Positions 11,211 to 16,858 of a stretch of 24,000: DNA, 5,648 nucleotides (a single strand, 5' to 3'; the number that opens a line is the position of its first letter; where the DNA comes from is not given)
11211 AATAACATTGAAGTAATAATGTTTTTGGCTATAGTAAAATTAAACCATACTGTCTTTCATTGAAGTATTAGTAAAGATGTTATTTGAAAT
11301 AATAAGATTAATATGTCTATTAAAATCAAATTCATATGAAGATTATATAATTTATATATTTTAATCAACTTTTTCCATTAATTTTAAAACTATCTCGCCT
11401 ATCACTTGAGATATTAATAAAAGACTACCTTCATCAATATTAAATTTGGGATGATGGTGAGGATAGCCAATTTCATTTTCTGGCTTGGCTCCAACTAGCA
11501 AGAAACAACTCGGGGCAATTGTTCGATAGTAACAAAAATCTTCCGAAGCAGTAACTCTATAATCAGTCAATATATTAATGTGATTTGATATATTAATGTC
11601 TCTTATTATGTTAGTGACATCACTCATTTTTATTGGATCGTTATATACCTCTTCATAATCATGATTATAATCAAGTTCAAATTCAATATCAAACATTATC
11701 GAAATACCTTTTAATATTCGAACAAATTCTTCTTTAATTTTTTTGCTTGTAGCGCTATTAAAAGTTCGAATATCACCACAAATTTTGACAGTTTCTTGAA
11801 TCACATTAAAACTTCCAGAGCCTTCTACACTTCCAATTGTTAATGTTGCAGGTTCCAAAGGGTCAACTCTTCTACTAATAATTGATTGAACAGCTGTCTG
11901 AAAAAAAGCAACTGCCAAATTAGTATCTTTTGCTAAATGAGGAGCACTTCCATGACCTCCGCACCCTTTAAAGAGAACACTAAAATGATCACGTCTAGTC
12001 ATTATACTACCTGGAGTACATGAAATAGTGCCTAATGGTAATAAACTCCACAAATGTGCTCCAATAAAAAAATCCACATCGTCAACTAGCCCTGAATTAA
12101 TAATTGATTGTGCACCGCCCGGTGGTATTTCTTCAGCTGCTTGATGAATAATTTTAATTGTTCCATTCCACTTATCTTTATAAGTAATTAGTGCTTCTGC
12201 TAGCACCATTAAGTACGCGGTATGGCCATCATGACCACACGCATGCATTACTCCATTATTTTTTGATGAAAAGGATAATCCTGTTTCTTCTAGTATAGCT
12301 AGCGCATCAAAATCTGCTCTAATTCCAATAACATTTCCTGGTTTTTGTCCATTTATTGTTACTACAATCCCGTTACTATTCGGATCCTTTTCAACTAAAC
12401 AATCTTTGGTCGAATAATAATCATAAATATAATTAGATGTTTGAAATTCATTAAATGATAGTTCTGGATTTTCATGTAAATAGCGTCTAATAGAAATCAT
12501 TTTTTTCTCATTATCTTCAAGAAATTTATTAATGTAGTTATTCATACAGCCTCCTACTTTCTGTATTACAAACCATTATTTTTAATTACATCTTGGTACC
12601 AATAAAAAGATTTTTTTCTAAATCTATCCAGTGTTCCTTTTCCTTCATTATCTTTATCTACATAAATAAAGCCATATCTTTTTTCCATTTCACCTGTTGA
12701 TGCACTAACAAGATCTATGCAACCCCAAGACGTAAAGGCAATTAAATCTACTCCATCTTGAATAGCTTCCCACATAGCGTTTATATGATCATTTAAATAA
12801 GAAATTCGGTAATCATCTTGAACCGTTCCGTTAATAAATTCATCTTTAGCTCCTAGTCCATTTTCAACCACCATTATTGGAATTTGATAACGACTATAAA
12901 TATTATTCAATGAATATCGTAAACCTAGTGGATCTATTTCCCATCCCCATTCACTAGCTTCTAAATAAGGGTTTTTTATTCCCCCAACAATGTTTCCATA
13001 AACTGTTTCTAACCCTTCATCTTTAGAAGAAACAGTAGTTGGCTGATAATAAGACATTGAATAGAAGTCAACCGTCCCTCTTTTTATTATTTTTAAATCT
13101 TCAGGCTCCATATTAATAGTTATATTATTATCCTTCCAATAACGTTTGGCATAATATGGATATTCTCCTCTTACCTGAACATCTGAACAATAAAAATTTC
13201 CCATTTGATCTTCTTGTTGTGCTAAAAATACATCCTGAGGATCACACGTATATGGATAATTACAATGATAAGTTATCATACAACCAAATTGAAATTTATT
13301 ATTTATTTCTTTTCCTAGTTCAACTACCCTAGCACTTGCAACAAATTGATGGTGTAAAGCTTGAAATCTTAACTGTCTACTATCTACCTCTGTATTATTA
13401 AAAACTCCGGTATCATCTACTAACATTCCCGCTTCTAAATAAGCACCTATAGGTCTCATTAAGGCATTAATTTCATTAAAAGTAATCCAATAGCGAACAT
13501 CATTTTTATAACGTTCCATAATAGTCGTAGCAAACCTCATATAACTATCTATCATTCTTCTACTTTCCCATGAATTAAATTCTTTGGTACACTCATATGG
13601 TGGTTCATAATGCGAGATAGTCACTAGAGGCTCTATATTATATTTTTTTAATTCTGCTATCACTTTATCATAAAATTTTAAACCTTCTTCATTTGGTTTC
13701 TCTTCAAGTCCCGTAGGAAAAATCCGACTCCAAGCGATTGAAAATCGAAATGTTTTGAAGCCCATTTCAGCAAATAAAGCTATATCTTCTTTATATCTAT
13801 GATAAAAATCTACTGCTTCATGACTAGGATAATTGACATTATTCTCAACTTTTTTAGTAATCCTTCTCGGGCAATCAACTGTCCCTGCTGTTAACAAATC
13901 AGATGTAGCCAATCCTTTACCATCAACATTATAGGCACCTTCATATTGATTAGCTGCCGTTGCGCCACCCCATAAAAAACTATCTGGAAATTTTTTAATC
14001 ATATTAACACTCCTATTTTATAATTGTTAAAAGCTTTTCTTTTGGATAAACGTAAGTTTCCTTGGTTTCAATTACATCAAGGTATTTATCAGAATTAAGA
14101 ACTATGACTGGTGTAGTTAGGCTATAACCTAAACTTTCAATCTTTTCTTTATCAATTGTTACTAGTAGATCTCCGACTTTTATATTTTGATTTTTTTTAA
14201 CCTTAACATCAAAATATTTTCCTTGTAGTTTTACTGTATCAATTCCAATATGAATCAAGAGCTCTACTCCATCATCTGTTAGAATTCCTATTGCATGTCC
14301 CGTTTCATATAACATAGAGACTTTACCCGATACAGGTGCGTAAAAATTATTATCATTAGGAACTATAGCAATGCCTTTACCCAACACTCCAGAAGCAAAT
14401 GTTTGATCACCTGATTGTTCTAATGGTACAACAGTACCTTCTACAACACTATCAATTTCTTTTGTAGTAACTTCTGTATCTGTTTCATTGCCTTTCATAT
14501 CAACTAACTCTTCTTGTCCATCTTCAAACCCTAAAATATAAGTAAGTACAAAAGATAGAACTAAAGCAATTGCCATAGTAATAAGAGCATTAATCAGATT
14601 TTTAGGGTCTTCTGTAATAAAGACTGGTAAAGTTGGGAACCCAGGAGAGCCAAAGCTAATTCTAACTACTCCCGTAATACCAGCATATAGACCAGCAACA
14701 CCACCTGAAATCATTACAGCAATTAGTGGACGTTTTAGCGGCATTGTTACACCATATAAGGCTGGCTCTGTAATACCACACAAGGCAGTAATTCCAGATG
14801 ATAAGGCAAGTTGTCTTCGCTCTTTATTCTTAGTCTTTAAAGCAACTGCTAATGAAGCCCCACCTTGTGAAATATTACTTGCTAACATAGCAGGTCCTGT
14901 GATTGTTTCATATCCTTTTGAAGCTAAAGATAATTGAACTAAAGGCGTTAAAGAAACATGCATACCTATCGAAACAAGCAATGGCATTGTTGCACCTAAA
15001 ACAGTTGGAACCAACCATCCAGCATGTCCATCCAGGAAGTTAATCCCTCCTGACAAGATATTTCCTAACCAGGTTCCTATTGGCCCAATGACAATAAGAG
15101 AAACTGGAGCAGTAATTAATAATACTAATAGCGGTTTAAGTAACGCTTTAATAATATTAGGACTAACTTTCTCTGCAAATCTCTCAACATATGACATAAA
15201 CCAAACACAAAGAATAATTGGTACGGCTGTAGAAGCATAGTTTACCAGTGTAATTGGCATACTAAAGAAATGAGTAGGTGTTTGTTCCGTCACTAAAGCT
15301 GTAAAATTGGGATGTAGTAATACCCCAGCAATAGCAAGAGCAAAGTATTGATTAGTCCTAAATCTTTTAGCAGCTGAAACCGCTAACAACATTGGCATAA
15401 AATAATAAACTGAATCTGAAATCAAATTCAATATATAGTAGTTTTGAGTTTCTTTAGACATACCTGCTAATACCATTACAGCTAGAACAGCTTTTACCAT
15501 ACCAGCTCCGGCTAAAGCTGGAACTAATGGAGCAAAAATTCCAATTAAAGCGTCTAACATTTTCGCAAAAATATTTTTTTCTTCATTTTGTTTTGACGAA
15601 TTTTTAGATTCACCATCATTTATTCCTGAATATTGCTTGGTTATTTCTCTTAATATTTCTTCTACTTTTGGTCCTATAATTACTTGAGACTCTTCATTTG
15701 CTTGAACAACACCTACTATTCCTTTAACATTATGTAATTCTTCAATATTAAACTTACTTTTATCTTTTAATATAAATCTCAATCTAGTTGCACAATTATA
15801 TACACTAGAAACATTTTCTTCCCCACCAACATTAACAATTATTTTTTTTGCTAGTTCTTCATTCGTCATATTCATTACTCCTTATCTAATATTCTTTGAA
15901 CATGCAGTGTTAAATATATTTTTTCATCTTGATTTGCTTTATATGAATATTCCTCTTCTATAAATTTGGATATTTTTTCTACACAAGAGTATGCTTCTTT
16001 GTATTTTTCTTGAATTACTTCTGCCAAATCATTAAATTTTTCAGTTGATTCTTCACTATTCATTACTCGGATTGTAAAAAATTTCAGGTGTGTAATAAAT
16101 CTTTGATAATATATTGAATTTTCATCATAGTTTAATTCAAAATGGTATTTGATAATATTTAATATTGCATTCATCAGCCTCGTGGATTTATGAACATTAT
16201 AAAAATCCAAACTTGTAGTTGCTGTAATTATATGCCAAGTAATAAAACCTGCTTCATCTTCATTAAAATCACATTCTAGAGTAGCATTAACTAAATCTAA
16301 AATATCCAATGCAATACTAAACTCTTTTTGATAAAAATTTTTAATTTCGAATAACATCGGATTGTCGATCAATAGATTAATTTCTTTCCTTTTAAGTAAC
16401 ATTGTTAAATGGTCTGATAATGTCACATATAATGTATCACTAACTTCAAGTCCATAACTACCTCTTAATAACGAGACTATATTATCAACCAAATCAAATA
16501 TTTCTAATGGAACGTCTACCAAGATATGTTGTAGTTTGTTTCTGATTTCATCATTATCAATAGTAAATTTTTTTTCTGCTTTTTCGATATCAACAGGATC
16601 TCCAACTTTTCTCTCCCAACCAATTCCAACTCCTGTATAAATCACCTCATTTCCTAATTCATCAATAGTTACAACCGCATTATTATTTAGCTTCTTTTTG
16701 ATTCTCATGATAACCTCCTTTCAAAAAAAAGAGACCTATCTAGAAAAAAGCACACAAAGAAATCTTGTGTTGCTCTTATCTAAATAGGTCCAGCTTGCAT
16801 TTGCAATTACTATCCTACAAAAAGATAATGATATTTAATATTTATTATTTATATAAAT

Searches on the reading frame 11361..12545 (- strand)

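Call 77: search_protein_families(library=pfam, proteins=[window:11361-12545:-], max_evalue=0.0001)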
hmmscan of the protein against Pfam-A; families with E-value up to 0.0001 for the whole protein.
window:11361-12545:- (394 aa): 2 families
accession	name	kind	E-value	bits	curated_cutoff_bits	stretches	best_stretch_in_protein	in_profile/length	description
PF01546.33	Peptidase_M20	-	2.9e-32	112.7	24.6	1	75-375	2-193/206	Peptidase family M20/M25/M40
PF07687.19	M20_dimer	-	1.2e-06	28.9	21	1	192-279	13-100/107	Peptidase dimerisation domain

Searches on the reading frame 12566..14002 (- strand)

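Call 77: search_protein_families(library=pfam, proteins=[window:12566-14002:-], max_evalue=0.0001)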
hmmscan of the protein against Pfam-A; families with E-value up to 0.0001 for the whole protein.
window:12566-14002:- (478 aa): 2 families
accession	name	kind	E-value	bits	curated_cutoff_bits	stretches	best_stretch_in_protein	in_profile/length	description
PF00232.24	Glyco_hydro_1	-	4.9e-129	431.1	22.6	1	3-477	3-452/453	Glycosyl hydrolase family 1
PF00150.24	Cellulase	-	1.3e-05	25.3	23.5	1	67-178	21-130/272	Cellulase (glycosyl hydrolase family 5)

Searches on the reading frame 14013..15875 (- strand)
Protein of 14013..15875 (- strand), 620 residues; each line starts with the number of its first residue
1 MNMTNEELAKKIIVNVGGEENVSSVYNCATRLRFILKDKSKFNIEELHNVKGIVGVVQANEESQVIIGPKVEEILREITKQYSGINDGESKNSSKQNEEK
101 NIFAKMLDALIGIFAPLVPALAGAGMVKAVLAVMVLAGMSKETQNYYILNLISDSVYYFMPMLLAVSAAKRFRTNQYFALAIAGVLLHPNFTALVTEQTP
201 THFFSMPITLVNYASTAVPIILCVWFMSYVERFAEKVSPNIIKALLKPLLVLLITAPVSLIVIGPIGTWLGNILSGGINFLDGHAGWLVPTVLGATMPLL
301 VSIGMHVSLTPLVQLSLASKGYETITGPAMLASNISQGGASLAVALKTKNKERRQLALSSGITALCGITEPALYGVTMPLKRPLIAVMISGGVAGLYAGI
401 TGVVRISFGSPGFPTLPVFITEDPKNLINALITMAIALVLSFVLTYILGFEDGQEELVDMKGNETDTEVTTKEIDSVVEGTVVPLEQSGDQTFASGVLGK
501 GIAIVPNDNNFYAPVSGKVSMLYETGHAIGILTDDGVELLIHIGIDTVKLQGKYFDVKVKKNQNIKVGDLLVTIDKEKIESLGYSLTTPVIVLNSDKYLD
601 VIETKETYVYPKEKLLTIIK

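Call 77: search_protein_families(library=pfam, proteins=[window:14013-15875:-], max_evalue=0.0001)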
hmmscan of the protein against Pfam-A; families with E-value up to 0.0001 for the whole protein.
window:14013-15875:- (620 aa): 3 families
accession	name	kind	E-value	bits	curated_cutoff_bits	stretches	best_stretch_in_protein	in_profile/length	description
PF00358.26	PTS_EIIA_1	-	1.9e-47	160.5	27.2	1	473-598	2-127/127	phosphoenolpyruvate-dependent sugar phosphotransferase system, EIIA 1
PF02378.23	PTS_EIIC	-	2.8e-33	115.8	30.7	1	113-391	3-319/319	Phosphotransferase system, EIIC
PF00367.25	PTS_EIIB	-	1.7e-14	53.4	27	1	10-43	1-34/34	phosphotransferase system, EIIB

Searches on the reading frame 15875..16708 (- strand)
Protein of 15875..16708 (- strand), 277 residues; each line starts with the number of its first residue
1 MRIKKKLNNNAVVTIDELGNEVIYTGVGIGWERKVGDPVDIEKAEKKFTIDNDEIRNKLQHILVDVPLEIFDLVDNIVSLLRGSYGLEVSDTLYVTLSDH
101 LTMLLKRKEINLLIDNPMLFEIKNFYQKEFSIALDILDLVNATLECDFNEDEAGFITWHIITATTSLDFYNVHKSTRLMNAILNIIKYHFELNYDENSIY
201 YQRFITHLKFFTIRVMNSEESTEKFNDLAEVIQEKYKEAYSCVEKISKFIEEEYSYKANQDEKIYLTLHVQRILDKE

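Call 77: search_protein_families(library=pfam, proteins=[window:15875-16708:-], max_evalue=0.0001)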
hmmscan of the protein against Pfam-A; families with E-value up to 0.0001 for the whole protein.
window:15875-16708:- (277 aa): 2 families
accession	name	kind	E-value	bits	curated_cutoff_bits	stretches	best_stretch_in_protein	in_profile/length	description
PF00874.25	PRD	-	7.3e-35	119.6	23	2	77-162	3-89/90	PRD domain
PF03123.20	CAT_RBD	-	3e-17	62.7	25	1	1-55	1-55/57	CAT RNA binding domain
